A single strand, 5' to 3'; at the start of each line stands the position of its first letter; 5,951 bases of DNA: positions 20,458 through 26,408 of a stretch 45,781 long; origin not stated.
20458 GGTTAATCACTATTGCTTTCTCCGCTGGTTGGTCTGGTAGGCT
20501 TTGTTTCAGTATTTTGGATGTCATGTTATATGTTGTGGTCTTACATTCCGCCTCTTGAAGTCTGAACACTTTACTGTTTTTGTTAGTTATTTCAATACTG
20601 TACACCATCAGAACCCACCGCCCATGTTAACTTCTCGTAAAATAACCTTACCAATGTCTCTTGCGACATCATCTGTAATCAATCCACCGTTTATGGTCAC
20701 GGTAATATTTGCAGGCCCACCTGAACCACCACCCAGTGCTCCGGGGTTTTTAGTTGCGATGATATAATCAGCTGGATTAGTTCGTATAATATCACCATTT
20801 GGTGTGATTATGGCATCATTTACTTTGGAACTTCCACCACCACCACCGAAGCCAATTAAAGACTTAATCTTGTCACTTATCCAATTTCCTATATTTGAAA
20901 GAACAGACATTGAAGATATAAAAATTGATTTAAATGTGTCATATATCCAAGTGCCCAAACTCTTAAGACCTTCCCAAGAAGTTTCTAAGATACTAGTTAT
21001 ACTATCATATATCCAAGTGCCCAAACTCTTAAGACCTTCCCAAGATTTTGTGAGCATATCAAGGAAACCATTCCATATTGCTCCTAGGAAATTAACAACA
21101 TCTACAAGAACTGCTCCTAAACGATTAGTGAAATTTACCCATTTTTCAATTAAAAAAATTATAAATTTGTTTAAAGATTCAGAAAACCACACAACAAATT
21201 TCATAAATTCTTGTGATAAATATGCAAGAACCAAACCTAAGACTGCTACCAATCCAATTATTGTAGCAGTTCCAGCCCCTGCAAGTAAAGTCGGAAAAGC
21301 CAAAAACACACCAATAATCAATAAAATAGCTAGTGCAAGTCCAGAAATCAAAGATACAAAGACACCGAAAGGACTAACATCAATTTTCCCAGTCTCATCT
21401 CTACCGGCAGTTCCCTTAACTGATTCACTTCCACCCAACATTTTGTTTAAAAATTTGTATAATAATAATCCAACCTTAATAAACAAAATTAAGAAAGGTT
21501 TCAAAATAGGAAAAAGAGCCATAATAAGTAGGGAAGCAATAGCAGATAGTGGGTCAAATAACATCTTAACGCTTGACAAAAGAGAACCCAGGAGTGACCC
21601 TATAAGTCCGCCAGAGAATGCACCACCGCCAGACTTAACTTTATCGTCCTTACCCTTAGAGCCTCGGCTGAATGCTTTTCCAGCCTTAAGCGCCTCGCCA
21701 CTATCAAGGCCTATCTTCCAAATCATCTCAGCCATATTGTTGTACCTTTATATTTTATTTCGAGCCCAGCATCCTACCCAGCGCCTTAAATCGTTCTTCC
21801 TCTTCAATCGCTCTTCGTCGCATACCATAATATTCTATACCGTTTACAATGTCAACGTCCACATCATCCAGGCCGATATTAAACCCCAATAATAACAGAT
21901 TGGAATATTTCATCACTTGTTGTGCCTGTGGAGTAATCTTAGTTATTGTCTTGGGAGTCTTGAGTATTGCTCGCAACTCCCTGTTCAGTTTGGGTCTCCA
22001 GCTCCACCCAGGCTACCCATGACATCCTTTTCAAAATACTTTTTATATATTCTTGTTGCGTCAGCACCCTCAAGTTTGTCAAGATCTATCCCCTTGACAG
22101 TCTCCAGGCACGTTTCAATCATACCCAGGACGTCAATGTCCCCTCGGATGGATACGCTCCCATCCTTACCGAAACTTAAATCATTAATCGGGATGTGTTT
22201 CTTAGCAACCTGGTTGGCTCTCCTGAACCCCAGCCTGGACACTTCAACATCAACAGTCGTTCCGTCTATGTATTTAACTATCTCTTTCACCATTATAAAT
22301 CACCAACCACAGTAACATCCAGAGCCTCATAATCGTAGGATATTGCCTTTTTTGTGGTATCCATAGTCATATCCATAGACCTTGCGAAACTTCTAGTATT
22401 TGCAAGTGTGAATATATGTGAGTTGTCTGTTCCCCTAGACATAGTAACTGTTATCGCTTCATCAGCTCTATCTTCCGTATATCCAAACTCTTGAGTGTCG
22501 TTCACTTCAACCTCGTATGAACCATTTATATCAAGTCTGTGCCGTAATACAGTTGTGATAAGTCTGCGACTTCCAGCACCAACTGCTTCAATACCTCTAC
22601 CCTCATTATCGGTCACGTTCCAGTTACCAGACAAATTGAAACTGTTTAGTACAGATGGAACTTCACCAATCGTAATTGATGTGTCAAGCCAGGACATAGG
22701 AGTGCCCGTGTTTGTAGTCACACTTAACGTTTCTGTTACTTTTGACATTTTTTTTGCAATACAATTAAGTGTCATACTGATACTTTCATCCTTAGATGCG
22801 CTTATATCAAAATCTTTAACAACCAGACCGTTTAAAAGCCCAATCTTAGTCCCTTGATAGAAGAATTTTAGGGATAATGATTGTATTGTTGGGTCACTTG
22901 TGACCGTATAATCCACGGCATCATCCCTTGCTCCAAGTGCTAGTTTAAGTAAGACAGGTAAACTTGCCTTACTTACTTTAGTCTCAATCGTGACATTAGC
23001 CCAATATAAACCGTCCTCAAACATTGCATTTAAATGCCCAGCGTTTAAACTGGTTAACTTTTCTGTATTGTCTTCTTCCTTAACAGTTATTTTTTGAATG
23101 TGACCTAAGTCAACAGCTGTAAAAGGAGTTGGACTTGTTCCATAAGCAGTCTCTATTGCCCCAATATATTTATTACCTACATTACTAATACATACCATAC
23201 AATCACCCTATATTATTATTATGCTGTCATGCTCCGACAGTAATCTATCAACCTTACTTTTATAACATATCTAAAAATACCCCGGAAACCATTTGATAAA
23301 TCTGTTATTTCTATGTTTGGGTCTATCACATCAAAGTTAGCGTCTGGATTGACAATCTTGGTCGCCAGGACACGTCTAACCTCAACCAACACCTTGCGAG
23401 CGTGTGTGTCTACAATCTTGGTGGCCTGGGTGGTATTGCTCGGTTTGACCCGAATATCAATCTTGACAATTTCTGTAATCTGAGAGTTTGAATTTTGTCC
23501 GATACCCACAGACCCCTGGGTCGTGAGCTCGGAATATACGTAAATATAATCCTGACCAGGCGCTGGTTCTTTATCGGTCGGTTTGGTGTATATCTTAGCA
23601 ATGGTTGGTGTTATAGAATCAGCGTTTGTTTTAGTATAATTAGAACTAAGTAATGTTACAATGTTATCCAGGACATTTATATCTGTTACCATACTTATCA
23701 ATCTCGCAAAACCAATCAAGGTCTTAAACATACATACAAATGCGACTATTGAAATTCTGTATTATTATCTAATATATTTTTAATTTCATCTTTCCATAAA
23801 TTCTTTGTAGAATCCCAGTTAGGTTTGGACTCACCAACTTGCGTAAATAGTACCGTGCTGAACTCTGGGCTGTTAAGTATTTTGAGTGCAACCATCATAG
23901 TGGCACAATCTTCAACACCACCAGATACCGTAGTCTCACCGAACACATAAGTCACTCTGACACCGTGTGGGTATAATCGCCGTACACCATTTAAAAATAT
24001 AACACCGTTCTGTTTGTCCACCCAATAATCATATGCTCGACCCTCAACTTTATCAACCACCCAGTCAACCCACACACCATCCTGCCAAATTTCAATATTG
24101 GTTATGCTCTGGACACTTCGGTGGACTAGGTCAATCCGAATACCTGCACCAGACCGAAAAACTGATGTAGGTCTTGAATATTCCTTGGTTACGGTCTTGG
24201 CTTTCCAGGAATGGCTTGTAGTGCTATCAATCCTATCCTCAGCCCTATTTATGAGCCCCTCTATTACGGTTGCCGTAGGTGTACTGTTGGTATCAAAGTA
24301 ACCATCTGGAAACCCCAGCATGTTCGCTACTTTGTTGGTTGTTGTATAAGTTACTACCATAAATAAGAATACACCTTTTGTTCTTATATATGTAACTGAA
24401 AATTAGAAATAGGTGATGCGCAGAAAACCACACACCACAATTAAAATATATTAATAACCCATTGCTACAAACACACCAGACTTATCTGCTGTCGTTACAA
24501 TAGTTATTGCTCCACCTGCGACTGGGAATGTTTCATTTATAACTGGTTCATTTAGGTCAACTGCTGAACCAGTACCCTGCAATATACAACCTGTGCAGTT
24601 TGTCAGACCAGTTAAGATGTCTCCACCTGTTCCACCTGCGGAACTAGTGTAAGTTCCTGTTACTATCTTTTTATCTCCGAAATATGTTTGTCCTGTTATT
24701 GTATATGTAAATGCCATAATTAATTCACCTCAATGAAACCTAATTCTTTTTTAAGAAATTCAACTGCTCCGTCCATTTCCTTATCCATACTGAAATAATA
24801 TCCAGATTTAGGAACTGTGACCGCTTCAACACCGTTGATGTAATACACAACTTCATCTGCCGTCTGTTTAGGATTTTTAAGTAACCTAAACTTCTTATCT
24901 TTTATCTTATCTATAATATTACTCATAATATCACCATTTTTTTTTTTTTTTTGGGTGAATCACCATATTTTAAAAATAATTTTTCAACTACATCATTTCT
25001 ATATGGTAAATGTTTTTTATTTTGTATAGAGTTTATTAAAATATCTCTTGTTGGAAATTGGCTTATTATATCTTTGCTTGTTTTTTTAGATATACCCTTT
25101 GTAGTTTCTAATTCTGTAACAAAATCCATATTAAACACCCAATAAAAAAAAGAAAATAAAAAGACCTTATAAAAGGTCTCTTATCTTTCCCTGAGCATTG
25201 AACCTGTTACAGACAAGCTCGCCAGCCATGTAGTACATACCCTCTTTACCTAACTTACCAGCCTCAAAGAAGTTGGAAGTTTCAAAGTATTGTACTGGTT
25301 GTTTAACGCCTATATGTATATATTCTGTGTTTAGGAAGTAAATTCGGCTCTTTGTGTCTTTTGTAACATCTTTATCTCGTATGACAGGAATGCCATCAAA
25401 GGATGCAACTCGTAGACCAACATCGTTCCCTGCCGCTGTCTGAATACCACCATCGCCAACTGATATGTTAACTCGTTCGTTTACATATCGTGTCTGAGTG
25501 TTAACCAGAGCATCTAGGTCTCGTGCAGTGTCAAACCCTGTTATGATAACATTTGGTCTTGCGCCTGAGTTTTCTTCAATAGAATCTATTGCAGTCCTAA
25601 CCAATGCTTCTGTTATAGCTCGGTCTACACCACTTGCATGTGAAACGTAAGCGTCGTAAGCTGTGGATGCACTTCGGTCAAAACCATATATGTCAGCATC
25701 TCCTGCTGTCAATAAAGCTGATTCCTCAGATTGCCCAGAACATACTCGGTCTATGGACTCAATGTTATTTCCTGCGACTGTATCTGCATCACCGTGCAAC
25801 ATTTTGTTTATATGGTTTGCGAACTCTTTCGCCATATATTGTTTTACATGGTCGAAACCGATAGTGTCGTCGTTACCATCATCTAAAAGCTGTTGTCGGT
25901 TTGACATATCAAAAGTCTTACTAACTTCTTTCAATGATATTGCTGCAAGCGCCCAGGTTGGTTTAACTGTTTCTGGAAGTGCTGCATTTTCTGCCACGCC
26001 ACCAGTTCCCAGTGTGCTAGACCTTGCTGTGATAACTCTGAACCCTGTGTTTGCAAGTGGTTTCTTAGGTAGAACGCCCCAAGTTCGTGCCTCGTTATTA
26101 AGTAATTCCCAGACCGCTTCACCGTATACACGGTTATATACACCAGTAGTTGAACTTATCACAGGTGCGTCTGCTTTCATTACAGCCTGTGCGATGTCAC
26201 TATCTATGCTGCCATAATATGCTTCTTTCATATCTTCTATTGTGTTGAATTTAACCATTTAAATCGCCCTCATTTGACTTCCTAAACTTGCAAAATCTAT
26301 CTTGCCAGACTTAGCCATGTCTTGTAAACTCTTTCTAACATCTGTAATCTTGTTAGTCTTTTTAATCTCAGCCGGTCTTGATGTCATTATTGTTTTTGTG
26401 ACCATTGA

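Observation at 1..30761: A complete 30.5-kb virus-like unit is bracketed by a direct repeat whose exact part is 127 nt and begins at window base 1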

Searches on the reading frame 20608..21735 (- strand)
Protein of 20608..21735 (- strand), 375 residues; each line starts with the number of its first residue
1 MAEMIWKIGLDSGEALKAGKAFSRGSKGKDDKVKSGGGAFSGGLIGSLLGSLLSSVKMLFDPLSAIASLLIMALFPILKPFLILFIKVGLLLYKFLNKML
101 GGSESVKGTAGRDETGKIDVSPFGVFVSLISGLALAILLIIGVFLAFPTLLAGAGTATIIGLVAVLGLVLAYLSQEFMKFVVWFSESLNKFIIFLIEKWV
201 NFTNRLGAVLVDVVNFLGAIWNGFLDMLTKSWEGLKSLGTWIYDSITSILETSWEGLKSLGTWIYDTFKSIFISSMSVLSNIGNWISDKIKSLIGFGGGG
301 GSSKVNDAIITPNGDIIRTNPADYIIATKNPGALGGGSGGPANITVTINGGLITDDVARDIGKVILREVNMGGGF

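Call 6: search_protein_families(library=phrogs, proteins=[window:20608-21735:-], max_evalue=0.001)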
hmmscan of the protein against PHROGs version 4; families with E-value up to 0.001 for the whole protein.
window:20608-21735:- (375 aa): 9 families
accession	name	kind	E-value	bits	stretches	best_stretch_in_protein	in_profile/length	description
phrog_17020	-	unknown function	2.9e-07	31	1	128-292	28-184/353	-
phrog_58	-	tail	5.4e-07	29.3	1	47-300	576-841/1544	tail length tape measure protein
phrog_1535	-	tail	6.7e-06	25.5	1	123-302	782-948/1152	tail length tape measure protein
phrog_1272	-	tail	3e-05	22.9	1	45-294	596-860/1606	tail length tape measure protein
phrog_305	-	tail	9.6e-05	22.2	1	56-293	410-653/1001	tail length tape measure protein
phrog_991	-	tail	0.00014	20.5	1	53-300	604-842/1966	tail length tape measure protein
phrog_5493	-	tail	0.00018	20.9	1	137-293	590-818/1102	tail length tape measure protein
phrog_3981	-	tail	0.00027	21.2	1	125-295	284-462/584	tail length tape measure protein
phrog_4070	-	tail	0.00075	18.7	0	164-286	224-343/989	tail length tape measure protein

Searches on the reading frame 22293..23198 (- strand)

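Call 6: search_protein_families(library=phrogs, proteins=[window:22293-23198:-], max_evalue=0.001)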
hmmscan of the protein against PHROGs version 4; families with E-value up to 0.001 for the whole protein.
window:22293-23198:- (301 aa): 1 family
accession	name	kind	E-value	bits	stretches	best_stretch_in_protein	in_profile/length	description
phrog_290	-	tail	5.2e-15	56.6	1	14-267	23-292/411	minor tail protein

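Call 56: search_protein_families(library=pfam, proteins=[window:22293-23198:-], max_evalue=0.01)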
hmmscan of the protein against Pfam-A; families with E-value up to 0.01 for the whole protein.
window:22293-23198:- (301 aa): 1 family
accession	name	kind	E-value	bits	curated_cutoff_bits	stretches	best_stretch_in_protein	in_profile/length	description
PF18906.5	Phage_tube_2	-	2e-15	57.5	27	1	14-265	9-246/266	Phage tail tube protein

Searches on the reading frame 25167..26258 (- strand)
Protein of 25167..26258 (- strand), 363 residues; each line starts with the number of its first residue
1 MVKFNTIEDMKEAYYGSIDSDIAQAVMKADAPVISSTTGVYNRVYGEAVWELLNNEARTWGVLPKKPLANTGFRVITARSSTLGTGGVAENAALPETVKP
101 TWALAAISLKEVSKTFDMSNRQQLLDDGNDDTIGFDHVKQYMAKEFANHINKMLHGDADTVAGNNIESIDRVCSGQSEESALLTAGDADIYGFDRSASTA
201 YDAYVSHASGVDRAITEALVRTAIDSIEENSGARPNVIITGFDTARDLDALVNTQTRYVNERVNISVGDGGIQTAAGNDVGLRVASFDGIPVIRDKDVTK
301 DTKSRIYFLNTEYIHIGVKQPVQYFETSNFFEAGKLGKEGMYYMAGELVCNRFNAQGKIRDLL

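Call 6: search_protein_families(library=phrogs, proteins=[window:25167-26258:-], max_evalue=0.001)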
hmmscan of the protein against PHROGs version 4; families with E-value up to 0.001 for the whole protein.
window:25167-26258:- (363 aa): 3 families
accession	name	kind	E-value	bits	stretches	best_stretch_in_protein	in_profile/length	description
phrog_24667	-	head and packaging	2.7e-58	199.2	1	5-362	76-456/457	major head protein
phrog_14242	-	head and packaging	5.4e-11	42.8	1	188-362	228-388/396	major head protein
phrog_9953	-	head and packaging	9.6e-08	32.7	1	140-359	121-326/329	major head protein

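Call 12: find_related_loci(query=window:25167-26258:-, collection=viral_contigs, flank=10000)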
Query window:25167-26258:- (363 aa) in viral_contigs; peptide patterns used: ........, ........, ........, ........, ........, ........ (x = any residue, [..] = any of these).
20 stretches matched a pattern; 13 encode a relative of the query (tblastn E <= 1e-3); 13 distinct loci.
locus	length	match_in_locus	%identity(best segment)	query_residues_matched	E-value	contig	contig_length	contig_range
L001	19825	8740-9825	86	2-363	0e+0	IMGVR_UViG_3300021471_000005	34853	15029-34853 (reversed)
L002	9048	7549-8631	78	1-363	0e+0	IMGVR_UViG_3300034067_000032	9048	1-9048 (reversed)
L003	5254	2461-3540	78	1-362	0e+0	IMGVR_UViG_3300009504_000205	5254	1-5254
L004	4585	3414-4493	73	2-363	0e+0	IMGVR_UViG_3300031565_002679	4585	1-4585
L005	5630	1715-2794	73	2-363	0e+0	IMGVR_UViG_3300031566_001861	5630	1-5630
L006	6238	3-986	77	34-363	0e+0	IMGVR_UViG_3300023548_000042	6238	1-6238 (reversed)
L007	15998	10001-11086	74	1-363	5e-176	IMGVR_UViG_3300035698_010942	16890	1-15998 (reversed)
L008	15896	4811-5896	82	2-363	0e+0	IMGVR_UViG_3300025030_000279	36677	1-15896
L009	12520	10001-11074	53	4-362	4e-116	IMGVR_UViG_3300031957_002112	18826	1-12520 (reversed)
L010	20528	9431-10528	40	4-362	5e-73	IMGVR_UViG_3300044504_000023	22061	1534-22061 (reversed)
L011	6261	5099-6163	36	4-359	4e-58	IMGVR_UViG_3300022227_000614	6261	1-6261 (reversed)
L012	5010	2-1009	35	45-362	2e-48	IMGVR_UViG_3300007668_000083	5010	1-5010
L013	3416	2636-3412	36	4-261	5e-33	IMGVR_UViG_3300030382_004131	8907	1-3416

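Call 17: find_encoding_contigs(protein=window:25167-26258:-, flank=10000, max_places=10)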
Protein window:25167-26258:- (363 aa): no gene with exactly this product is on record in the collection.

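Call 63: search_dna_similar(query=window:25167-26258:-, collection=phages, mode=protein, max_rows=12)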
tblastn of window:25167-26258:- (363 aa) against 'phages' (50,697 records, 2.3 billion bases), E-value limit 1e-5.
Records with a match: 9; places in all: 9; records where one place covers at least 80% of the query: 9.
Best place of each record, by identity: <60% 9.
By first word of the organism name: Haloarcula 6; Halovirus 2; Caudoviricetes 1.
By host as written in the record: Haloarcula californiae 5; Haloarcula vallismortis 3; Methanofastidiosa 1.
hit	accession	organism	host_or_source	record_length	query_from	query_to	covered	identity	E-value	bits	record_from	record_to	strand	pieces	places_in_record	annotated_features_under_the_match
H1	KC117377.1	Haloarcula vallismortis tailed virus 1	Haloarcula vallismortis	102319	3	362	99%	35.1%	5e-47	176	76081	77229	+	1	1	120: major capsid protein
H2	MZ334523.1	Haloarcula virus HVTV-2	Haloarcula vallismortis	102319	3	362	99%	35.1%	5e-47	176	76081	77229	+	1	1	major capsid protein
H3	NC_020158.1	Haloarcula vallismortis tailed virus 1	Haloarcula vallismortis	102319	3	362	99%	35.1%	5e-47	176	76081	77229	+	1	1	120: major head protein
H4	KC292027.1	Halovirus HCTV-5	Haloarcula californiae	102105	3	362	99%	34.5%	6e-46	173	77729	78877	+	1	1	119: major capsid protein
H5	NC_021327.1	Halovirus HCTV-5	Haloarcula californiae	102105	3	362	99%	34.5%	6e-46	173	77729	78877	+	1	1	119: major head protein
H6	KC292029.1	Haloarcula californiae tailed virus 1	Haloarcula californiae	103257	26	362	93%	36.5%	2e-51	189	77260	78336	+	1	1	112: major capsid protein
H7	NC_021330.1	Haloarcula californiae tailed virus 1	Haloarcula californiae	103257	26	362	93%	36.5%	2e-51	189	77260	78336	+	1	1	112: major head protein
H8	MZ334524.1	Haloarcula virus HCTV-16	Haloarcula californiae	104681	26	362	93%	36.5%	2e-51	189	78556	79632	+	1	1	major capsid protein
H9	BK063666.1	Caudoviricetes sp. vir519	Methanofastidiosa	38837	24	362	93%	28.2%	3e-27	119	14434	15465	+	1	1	major head protein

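Call 65: find_related_loci(query=window:25167-26258:-, collection=genome_contigs, flank=10000)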
Query window:25167-26258:- (363 aa) in genome_contigs; peptide patterns used: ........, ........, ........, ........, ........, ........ (x = any residue, [..] = any of these).
45 stretches matched a pattern, but none encodes a relative of the query by tblastn (E <= 1e-3).

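Call 72: search_protein_families(library=pfam, proteins=[L001:289-2487:+, L001:2484-4133:+, L001:5426-6661:+, L008:81-2063:+, L008:2256-3086:+], max_evalue=0.01)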
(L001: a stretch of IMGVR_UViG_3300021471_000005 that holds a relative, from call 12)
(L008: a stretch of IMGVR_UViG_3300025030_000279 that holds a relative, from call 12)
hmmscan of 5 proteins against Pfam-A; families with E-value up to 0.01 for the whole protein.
L001:289-2487:+ (732 aa): 1 family
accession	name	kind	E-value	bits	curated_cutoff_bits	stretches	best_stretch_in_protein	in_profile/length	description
PF09956.15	Phage_cement_2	-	0.002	18.9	24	1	137-255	6-99/103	Phage cement protein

L001:2484-4133:+ (549 aa): 3 families
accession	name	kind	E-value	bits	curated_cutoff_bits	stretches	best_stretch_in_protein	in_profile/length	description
PF13620.12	CarboxypepD_reg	-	0.00055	20.7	32.3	1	428-460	5-38/82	Carboxypeptidase regulatory-like domain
PF24107.1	DUF7382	-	0.0033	17.7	27.4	0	426-461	23-61/65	Domain of unknown function (DUF7382)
PF17789.7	MG4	-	0.0069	17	24.7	0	423-462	16-56/95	Macroglobulin domain MG4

L001:5426-6661:+ (411 aa): 0 families

L008:81-2063:+ (660 aa): 1 family
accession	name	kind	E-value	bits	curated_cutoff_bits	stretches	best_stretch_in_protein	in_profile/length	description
PF10162.14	G8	-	0.00076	19.8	22.9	1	35-95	31-89/124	G8 domain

L008:2256-3086:+ (276 aa): 3 families
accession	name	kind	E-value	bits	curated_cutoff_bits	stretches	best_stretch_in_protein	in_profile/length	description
PF12850.12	Metallophos_2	-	2e-11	44.6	27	1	46-233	2-138/154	Calcineurin-like phosphoesterase superfamily domain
PF00149.33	Metallophos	-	1.4e-07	32.5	21.5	1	45-212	1-157/191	Calcineurin-like phosphoesterase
PF00903.31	Glyoxalase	-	0.0039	18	20.6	1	24-89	52-105/121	Glyoxalase/Bleomycin resistance protein/Dioxygenase superfamily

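Call 75: list_cluster_members(proteins=[window:25167-26258:-, window:1003-3183:-, window:3939-5288:-, window:11261-13321:-, window:13984-16092:-, P0202, window:34602-35705:-, window:36653-38200:-, window:38630-40105:-, window:22293-23198:-])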
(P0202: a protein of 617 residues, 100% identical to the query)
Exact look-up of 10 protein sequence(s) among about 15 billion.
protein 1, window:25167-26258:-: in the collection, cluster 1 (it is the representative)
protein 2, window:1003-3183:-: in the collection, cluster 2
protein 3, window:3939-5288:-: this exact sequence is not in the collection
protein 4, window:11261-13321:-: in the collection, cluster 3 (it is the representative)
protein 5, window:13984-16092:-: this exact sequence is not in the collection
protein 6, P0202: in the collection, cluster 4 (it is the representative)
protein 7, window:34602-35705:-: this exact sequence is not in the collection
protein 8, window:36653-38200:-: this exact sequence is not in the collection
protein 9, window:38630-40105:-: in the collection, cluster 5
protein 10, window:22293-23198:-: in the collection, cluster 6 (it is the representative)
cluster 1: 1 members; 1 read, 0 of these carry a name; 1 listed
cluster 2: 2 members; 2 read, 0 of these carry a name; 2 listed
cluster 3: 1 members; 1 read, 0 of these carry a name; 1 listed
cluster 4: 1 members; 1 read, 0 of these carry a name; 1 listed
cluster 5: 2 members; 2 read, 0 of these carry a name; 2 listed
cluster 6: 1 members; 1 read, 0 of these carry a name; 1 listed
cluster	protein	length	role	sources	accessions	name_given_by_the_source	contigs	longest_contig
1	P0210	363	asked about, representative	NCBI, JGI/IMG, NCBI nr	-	-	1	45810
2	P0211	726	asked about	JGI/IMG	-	-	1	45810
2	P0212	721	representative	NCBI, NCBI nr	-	-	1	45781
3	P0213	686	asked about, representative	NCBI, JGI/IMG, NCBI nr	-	-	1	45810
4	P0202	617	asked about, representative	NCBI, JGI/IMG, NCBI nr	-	-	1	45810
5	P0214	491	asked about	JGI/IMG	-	-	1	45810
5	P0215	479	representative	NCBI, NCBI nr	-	-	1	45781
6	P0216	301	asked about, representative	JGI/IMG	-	-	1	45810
